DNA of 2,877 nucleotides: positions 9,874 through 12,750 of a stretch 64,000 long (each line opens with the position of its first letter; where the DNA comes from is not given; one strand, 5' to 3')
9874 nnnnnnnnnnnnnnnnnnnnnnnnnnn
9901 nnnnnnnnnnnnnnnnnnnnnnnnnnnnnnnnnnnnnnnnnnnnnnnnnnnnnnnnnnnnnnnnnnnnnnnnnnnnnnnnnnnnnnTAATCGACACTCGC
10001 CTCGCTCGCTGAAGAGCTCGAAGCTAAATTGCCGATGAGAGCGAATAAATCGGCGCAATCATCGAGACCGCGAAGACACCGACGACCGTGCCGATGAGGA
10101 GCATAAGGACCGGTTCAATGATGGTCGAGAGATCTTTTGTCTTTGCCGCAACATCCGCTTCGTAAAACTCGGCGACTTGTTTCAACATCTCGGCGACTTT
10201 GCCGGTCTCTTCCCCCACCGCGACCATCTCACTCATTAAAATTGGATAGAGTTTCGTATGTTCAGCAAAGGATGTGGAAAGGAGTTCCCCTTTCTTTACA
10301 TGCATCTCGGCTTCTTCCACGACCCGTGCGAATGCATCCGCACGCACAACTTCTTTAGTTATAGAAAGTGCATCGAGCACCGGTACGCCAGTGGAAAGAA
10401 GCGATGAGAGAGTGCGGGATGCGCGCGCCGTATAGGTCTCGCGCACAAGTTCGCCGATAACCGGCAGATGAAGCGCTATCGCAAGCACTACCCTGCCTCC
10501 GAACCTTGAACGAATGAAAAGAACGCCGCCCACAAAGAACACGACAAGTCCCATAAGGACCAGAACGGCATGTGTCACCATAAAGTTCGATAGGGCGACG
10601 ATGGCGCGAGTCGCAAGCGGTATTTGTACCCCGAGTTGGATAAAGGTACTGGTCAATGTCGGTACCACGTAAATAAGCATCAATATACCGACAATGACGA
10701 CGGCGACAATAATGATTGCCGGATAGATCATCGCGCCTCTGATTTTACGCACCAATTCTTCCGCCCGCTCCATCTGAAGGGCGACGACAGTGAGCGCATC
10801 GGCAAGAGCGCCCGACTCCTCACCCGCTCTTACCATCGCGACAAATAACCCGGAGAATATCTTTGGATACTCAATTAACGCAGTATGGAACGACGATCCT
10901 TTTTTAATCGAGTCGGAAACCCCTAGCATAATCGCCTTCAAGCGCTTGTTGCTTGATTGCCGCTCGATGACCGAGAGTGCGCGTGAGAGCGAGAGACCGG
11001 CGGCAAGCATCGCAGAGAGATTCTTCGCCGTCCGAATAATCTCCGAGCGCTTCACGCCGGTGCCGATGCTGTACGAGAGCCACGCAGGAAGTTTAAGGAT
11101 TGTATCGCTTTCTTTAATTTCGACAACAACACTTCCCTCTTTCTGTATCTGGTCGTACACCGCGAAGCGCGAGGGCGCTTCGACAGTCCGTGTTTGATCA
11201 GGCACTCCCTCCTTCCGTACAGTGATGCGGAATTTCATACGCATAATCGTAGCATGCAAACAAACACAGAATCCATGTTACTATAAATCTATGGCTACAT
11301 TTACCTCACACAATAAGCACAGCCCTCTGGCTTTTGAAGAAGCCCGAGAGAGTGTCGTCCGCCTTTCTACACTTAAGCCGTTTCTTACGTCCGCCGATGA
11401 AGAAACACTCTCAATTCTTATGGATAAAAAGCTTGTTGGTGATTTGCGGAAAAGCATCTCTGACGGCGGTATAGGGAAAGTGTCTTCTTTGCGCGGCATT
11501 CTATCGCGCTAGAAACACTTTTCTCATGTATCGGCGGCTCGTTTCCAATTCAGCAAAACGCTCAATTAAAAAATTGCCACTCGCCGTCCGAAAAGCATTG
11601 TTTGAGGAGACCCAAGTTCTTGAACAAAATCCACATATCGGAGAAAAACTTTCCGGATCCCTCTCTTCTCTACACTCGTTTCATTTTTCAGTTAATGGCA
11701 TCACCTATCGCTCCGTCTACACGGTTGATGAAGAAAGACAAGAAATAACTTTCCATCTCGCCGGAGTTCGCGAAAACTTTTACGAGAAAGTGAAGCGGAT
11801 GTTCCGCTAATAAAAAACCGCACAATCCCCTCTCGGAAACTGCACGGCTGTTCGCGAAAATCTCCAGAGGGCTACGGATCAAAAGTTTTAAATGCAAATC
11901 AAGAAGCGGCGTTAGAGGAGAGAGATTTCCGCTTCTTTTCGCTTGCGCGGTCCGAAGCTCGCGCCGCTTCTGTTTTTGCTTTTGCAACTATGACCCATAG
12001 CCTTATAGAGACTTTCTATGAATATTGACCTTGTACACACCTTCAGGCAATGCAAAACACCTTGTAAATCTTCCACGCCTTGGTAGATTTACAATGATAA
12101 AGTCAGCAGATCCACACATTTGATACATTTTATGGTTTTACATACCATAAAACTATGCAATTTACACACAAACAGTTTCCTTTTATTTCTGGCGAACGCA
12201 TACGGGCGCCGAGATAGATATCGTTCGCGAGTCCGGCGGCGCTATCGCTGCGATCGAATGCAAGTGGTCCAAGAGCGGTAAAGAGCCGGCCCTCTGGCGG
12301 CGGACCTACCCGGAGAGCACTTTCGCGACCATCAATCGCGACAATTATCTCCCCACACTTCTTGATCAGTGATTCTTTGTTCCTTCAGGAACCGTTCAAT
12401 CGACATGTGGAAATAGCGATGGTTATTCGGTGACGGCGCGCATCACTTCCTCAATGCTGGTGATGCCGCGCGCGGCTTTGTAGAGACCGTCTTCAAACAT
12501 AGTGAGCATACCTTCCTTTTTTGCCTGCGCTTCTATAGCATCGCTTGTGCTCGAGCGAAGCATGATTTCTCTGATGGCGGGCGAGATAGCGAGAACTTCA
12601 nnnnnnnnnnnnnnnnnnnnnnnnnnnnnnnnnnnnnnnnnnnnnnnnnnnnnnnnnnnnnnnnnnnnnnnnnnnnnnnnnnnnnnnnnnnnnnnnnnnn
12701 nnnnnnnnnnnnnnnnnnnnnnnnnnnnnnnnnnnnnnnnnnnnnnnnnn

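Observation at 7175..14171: Type IV pilus locus split by a TA pair, a DUF4143-ATPase gene remnant and IR-rich AT-rich spacer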

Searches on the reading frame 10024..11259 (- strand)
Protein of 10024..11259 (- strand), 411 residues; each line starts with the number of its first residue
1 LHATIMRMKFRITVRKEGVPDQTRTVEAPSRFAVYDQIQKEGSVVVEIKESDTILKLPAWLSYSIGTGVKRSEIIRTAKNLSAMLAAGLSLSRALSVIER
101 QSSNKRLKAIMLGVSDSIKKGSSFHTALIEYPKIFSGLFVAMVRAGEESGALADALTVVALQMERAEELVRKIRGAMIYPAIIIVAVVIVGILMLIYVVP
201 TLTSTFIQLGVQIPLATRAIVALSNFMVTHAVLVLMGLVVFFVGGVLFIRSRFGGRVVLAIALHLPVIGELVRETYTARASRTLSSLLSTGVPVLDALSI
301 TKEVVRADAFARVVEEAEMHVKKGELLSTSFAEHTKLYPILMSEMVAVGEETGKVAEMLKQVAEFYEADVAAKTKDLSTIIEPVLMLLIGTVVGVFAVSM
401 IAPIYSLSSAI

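Call 6: search_protein_families(library=pfam, proteins=[window:10027-11259:-], max_evalue=1)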
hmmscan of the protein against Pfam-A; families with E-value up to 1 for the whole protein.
window:10027-11259:- (411 aa): 4 families
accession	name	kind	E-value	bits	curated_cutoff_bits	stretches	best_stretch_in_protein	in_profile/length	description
PF00482.28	T2SSF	-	1.6e-52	177.2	25.2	2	79-200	3-125/125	Type II secretion system (T2SS), protein F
PF00766.25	ETF_alpha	-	0.073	13.5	27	1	64-95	10-41/81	Electron transfer flavoprotein FAD-binding domain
PF19009.6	DUF5738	-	0.087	12.6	25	1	43-104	86-145/250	Domain of unknown function (DUF5738)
PF19592.4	DUF6097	-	0.65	10.6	27.5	0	182-250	67-131/152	Family of unknown function (DUF6097)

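Call 10: find_encoding_contigs(protein=window:10024-11259:-, flank=10000, max_places=10)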
Protein window:10024-11259:- (411 aa): no gene with exactly this product is on record in the collection.

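Call 14: search_protein_families(library=ncbifam, proteins=[window:10027-11244:-], max_evalue=0.1)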
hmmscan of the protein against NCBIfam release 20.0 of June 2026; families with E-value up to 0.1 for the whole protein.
window:10027-11244:- (406 aa): 7 families
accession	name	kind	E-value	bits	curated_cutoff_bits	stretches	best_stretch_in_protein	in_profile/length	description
TIGR02120.1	GspF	equivalog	1.1e-88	298.2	424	1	17-406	13-401/401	type II secretion system inner membrane protein GspF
NF052607.1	T4PiliAsmPilCThrm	equivalog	7.6e-76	255.8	700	1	17-402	16-400/406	type IV pilus assembly protein PilC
NF052606.1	T4PiliAsmPilCMyx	equivalog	6.3e-74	249.3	700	1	57-406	68-418/419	type IV pilus assembly protein PilC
NF007861.0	PRK10573.1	equivalog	4.1e-67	227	401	1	23-406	25-398/401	protein transport protein HofC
NF047826.1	T3SSXpsF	equivalog_domain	1.2e-62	212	650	1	21-406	20-404/405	type II secretion system protein XpsF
NF041012.2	T4P_ComGB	equivalog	7.7e-40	137.2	240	1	72-402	6-330/332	competence type IV pilus assembly protein ComGB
TIGR00258.1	TIGR00258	equivalog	0.022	14.8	117.1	0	330-359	99-128/168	inosine/xanthosine triphosphatase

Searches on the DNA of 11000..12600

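Call 24: search_rna_families(source=window, start=11000, end=12600, threshold=evalue, max_evalue=1)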
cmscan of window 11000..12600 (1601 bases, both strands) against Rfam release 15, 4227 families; matches with E-value up to 1: 1.
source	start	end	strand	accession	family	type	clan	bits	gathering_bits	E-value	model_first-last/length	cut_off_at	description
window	11852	12093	+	RF02602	BASRCI414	Gene; sRNA;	-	19.2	270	0.063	1-229/229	no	Brucella sRNA CI414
